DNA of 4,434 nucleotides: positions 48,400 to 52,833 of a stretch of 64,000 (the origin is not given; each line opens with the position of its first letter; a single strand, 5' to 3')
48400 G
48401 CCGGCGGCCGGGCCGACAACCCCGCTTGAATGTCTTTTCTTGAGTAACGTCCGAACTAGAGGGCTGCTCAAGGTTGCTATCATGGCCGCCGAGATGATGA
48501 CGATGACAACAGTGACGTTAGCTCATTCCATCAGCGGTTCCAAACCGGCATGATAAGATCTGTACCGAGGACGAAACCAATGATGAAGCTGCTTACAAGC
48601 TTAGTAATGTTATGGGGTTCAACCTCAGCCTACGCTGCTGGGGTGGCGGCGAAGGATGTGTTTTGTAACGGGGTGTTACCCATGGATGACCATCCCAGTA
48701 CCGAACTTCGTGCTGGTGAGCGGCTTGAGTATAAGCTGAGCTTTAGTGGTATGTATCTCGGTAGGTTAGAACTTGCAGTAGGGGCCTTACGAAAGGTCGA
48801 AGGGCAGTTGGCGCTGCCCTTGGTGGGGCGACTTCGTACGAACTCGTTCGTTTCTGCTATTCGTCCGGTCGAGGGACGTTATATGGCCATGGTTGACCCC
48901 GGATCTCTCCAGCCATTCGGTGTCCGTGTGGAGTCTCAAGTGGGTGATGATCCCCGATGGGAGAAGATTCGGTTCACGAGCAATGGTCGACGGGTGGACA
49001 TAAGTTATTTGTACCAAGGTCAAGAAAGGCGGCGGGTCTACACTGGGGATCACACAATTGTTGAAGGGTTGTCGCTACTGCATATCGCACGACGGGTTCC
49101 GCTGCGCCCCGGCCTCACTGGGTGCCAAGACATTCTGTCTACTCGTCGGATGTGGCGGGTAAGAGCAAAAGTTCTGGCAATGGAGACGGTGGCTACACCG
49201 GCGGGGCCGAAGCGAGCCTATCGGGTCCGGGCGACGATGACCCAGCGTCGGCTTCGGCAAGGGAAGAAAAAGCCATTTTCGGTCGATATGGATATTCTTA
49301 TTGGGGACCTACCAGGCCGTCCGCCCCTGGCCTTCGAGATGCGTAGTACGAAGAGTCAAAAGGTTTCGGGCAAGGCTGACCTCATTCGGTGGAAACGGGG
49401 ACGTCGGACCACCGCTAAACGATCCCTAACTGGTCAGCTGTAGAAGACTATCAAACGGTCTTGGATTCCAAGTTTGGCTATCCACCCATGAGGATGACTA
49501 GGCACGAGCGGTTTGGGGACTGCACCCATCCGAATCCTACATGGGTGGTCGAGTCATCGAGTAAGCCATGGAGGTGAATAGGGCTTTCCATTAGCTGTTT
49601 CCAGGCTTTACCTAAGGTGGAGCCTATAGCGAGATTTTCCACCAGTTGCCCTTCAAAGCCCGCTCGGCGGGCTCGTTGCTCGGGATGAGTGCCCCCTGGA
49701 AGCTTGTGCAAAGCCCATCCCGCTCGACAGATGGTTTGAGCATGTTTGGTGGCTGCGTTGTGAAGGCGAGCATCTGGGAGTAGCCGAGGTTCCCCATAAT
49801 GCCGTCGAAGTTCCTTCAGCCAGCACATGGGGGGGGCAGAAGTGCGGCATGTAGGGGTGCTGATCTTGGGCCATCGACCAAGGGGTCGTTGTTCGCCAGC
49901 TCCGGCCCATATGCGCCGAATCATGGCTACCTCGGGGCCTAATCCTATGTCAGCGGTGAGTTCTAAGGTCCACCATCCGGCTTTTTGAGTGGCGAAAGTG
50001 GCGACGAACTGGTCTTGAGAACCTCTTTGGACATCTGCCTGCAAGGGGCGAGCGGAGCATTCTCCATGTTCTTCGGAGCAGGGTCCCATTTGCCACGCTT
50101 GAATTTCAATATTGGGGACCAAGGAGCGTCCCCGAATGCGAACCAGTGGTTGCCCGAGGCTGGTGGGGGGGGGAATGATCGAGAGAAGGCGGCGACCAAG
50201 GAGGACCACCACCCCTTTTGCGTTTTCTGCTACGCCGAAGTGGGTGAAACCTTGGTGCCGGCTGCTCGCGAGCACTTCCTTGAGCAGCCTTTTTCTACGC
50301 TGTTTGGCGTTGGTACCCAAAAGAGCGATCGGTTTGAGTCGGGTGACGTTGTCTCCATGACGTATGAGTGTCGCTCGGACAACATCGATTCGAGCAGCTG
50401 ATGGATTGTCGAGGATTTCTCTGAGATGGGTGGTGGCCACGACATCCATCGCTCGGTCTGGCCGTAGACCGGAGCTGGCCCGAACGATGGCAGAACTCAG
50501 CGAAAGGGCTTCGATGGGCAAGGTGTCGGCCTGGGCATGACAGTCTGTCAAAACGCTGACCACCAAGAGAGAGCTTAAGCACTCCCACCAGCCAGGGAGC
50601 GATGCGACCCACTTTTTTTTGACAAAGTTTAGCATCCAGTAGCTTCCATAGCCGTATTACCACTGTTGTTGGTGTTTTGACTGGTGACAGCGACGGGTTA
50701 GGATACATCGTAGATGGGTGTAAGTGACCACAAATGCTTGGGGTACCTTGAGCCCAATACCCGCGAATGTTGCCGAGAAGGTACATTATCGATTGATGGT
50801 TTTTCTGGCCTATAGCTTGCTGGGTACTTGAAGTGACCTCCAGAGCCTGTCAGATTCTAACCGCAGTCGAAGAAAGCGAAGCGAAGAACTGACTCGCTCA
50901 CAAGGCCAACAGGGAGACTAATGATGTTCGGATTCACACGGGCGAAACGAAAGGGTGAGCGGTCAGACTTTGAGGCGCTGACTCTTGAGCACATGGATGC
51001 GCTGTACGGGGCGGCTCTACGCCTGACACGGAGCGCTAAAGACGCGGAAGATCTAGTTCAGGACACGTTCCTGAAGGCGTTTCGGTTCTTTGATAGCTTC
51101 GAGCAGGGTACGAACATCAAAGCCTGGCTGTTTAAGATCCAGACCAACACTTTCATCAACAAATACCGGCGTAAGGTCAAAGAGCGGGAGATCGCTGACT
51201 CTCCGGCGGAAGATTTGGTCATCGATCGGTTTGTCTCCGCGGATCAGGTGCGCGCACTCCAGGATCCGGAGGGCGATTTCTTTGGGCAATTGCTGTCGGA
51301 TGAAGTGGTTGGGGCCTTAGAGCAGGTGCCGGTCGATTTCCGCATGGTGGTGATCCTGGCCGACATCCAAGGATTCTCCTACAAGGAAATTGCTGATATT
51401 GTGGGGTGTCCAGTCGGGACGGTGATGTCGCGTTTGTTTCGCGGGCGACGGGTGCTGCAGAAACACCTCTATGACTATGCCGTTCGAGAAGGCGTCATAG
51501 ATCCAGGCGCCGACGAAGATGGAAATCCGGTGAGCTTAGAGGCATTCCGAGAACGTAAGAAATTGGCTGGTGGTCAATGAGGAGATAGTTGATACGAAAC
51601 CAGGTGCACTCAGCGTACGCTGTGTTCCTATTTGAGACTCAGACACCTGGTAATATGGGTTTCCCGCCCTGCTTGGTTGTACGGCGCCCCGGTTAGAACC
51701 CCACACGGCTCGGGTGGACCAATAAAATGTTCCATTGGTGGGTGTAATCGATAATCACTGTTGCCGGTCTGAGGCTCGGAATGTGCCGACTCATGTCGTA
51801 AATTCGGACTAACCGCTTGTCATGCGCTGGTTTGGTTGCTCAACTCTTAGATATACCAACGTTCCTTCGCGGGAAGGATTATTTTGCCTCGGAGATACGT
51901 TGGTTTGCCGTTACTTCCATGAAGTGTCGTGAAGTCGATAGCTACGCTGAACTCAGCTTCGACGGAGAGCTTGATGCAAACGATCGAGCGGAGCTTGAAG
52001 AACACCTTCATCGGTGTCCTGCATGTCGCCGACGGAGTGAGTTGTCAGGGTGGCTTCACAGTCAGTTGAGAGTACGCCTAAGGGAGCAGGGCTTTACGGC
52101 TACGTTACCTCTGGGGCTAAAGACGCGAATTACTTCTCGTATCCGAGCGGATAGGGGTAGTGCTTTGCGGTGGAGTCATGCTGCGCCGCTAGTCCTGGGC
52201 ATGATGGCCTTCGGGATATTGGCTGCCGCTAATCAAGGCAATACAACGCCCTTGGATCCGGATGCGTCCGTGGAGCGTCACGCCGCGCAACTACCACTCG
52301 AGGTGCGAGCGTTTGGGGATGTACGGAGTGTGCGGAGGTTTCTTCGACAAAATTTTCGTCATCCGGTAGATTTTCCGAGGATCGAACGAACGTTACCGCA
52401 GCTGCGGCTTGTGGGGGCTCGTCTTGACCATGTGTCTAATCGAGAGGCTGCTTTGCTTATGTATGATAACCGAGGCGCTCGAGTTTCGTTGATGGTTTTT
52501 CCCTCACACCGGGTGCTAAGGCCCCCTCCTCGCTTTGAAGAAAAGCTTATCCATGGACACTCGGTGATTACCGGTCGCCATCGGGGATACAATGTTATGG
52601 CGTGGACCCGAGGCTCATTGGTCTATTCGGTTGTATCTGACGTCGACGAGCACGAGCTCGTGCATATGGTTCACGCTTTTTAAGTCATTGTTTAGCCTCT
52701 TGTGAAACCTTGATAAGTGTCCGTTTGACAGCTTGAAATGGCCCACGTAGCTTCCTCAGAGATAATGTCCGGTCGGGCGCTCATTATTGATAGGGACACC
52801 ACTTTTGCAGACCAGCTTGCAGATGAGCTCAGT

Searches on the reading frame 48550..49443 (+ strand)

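Call 52: search_protein_families(library=pfam, max_evalue=0.00001, proteins=[window:48550-49443:+])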
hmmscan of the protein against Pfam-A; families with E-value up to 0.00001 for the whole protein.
window:48550-49443:+ (297 aa): 1 family
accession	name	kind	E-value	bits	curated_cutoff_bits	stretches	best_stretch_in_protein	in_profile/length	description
PF11306.15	DUF3108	-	3.5e-15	56.8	26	1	61-264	2-197/209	Protein of unknown function (DUF3108)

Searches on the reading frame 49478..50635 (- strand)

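Call 53: search_protein_families(library=pfam, max_evalue=0.00001, proteins=[window:49478-50635:-])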
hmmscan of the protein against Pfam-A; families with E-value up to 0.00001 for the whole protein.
window:49478-50635:- (385 aa): 1 family
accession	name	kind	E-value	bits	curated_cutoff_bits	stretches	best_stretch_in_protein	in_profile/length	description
PF00188.32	CAP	-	2.5e-11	44.9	21.1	1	275-377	6-109/117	Cysteine-rich secretory protein family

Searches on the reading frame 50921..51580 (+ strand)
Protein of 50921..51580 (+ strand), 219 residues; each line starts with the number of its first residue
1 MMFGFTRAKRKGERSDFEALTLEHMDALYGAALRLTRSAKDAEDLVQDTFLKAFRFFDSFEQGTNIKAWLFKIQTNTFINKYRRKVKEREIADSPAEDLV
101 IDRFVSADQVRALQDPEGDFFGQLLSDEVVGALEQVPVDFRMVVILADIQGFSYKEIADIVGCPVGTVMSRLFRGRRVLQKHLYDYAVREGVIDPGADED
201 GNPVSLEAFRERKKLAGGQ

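Call 53: search_protein_families(library=pfam, max_evalue=0.00001, proteins=[window:50921-51580:+])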
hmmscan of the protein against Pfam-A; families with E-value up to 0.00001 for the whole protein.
window:50921-51580:+ (219 aa): 3 families
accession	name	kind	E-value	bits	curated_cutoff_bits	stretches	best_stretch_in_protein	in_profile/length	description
PF04542.20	Sigma70_r2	-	9.4e-16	57.8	24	1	23-85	4-68/71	Sigma-70 region 2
PF08281.18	Sigma70_r4_2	-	1.7e-14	53.6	25.7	1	128-177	3-52/54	Sigma-70, region 4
PF04545.22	Sigma70_r4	-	1.7e-07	31.1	24.1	1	132-181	1-50/50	Sigma-70, region 4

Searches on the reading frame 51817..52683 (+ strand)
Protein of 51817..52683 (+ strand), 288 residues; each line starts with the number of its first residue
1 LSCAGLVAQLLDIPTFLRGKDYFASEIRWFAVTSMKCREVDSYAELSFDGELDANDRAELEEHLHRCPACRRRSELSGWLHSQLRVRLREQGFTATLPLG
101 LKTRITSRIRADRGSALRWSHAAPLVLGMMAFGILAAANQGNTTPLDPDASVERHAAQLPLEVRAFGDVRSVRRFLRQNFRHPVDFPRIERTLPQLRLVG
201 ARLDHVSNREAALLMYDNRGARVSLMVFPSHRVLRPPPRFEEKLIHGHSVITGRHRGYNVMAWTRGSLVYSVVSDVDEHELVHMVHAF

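Call 53: search_protein_families(library=pfam, max_evalue=0.00001, proteins=[window:51817-52683:+])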
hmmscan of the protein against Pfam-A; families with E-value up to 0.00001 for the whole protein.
window:51817-52683:+ (288 aa): 1 family
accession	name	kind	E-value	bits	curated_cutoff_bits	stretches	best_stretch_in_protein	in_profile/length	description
PF13490.11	zf-HC2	-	2e-07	31.4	22.2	1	37-71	1-35/35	Putative zinc-finger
